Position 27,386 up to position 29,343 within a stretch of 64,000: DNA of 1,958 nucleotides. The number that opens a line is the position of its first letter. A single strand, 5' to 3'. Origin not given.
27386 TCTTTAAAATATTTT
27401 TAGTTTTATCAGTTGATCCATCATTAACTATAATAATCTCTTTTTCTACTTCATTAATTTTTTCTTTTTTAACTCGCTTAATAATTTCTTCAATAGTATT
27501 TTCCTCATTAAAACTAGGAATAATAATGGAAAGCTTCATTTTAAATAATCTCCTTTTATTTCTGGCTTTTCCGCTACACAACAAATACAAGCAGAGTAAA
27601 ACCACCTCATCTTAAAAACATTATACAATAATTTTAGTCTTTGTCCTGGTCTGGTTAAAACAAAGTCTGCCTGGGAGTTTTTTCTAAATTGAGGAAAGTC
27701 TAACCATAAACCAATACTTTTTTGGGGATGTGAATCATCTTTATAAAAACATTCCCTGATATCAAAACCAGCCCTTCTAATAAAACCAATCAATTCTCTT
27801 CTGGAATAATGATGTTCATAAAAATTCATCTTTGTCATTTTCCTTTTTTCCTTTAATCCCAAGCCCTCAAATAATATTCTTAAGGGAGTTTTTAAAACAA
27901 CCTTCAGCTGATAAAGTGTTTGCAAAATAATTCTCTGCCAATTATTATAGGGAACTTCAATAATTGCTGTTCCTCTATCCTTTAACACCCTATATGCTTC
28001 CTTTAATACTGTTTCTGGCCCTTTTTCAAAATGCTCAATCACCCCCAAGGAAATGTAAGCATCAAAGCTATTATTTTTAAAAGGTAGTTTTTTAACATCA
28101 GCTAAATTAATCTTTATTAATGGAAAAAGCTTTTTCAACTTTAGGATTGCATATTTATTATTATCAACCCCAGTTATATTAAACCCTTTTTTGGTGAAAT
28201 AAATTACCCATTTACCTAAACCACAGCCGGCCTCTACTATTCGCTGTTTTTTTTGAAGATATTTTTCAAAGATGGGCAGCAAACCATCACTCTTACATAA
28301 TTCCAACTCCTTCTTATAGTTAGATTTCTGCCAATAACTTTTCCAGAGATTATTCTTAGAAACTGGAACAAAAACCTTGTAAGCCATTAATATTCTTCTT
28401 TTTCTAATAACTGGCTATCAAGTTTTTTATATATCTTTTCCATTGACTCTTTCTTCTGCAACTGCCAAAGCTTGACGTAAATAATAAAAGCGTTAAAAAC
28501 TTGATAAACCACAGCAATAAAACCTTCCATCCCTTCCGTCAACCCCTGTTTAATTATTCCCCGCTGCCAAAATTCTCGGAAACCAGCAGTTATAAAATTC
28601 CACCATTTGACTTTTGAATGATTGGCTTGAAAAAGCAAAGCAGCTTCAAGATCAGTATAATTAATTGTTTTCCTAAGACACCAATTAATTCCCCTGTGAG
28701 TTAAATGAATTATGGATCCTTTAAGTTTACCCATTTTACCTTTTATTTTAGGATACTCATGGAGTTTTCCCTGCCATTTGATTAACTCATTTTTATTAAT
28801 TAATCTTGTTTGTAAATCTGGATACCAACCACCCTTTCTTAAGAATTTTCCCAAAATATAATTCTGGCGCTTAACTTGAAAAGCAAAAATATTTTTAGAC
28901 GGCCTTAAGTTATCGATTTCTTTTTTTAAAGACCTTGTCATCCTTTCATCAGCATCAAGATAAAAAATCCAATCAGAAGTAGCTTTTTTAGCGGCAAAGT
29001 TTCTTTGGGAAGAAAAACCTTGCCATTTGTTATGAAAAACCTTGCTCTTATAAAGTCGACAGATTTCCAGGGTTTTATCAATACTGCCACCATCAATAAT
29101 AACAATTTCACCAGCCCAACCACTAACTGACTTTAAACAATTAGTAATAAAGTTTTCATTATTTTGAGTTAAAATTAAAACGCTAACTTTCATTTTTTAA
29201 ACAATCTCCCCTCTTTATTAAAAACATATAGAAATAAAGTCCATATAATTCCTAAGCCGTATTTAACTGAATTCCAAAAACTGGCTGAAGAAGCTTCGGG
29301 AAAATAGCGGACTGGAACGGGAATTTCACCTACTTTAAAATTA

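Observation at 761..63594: About 57 kb co-directional glycosylation island lacking the canonical initiation, polymerisation and nucleotide-sugar-modifying genes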

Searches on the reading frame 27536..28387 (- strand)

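Call 5: search_protein_families(library=pfam, proteins=[window:27536-28387:-], max_evalue=0.01)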
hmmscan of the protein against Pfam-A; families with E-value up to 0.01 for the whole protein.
window:27536-28387:- (283 aa): 9 families
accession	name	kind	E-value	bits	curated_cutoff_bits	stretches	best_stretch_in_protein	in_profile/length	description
PF08241.18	Methyltransf_11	-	3.1e-19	69.8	21.2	1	52-143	2-95/95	Methyltransferase domain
PF13649.12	Methyltransf_25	-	2.2e-16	60.7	27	1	50-139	1-97/97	Methyltransferase domain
PF13489.12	Methyltransf_23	-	2.9e-15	56.8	27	1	34-211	11-162/164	Methyltransferase domain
PF08242.18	Methyltransf_12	-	1e-09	39.4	30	1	51-140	1-97/98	Methyltransferase domain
PF13847.12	Methyltransf_31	-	1.8e-09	37.9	27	1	45-147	2-113/145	Methyltransferase domain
PF01209.24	Ubie_methyltran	-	3.8e-05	23.6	20.1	1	47-158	48-165/233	ubiE/COQ5 methyltransferase family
PF03848.20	TehB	-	0.00045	20.1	20.4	1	47-90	31-74/193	Tellurite resistance protein TehB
PF01555.25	N6_N4_Mtase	-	0.001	19.5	26.7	1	109-158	17-66/221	DNA methylase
PF02353.26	CMAS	-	0.0048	16.7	27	1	41-143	56-164/273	Mycolic acid cyclopropane synthetase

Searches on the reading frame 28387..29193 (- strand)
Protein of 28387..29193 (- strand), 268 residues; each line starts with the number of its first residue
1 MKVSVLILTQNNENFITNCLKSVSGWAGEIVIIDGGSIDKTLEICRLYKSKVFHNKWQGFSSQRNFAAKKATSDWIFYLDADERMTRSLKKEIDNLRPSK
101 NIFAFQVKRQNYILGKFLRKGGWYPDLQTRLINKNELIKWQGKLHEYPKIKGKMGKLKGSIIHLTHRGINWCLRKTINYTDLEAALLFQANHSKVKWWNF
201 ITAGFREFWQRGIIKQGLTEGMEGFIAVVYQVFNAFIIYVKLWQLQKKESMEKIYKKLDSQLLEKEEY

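Call 5: search_protein_families(library=pfam, proteins=[window:28387-29193:-], max_evalue=0.01)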
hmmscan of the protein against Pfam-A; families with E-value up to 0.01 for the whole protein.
window:28387-29193:- (268 aa): 3 families
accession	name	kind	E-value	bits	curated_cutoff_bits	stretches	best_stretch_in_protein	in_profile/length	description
PF00535.33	Glycos_transf_2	-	4.7e-19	69.4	23.3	1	4-115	1-123/168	Glycosyl transferase family 2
PF13704.12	Glyco_tranf_2_4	-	1.8e-05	25.6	27.5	1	11-85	2-84/98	Glycosyl transferase family 2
PF10111.15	Glyco_tranf_2_2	-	0.00092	19.2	27.3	1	12-87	10-96/276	Glycosyltransferase like family 2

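Call 36: search_protein_families(library=ncbifam, proteins=[window:28387-29193:-], max_evalue=0.00001)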
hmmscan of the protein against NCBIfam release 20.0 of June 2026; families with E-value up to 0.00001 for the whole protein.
window:28387-29193:- (268 aa): 4 families
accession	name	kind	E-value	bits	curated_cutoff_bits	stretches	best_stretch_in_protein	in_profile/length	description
TIGR04283.1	glyco_like_mftF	equivalog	8.4e-16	58.2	182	1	3-108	1-110/221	TIGR04283 family arsenosugar biosynthesis glycosyltransferase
TIGR04195.1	S_glycosyl_SunS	equivalog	1.2e-14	54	350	1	6-149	62-203/421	SunS family peptide S-glycosyltransferase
NF007482.0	PRK10073.1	equivalog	4.5e-09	35.7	423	1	2-91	7-104/334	glycosyltransferase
NF047683.1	TeichurnBiosyTuaG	equivalog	3.7e-07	30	400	1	2-106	7-121/252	teichuronic acid biosynthesis protein TuaG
